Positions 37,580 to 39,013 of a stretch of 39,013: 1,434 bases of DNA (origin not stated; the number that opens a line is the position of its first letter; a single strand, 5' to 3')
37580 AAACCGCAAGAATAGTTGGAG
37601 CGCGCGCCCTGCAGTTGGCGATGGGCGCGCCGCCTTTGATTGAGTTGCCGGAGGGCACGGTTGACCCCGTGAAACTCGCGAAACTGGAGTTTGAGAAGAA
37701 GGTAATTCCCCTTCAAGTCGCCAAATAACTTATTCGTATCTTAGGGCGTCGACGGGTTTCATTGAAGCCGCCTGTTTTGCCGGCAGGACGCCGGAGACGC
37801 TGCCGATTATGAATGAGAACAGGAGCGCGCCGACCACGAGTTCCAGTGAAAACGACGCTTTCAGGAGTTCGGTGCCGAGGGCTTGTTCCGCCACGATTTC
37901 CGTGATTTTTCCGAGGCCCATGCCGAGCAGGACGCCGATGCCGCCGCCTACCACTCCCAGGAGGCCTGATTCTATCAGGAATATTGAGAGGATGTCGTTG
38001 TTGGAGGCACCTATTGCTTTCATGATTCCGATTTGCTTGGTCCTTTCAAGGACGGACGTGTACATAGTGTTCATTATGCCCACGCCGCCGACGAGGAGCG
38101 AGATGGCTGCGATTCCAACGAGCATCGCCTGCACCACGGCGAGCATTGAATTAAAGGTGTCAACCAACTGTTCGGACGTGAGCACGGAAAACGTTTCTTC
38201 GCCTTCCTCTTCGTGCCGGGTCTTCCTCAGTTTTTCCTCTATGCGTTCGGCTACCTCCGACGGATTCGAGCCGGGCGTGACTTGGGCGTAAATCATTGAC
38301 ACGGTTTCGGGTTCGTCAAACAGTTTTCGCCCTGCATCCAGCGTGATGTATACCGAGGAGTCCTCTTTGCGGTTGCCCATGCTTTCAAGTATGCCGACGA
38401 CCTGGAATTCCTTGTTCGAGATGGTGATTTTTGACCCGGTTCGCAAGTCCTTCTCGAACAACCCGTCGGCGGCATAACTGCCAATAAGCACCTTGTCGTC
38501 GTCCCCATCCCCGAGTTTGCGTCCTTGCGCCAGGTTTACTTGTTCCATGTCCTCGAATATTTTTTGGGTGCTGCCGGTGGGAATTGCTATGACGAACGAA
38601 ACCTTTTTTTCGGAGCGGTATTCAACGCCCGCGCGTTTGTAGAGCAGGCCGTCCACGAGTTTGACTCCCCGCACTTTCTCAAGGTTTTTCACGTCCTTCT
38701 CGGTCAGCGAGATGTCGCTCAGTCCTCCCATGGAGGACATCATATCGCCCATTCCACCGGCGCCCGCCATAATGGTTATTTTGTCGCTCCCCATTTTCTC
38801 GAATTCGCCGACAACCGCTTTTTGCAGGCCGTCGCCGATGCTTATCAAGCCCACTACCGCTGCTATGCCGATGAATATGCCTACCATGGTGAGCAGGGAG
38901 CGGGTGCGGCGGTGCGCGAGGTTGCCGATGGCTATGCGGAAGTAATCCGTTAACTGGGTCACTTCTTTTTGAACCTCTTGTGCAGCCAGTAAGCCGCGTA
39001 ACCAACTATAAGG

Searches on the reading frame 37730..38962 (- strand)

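Call 35: search_protein_families(library=pfam, proteins=[window:37730-38962:-], max_evalue=0.00001)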
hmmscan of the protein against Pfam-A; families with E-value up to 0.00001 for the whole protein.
window:37730-38962:- (410 aa): 2 families
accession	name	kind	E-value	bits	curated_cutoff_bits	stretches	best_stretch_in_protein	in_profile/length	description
PF12704.14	MacB_PCD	-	3.2e-33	116.2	27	1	22-243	1-206/207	MacB-like periplasmic core domain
PF02687.27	FtsX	-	4.1e-20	72.5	25.5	1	284-403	3-120/120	FtsX-like permease C-terminal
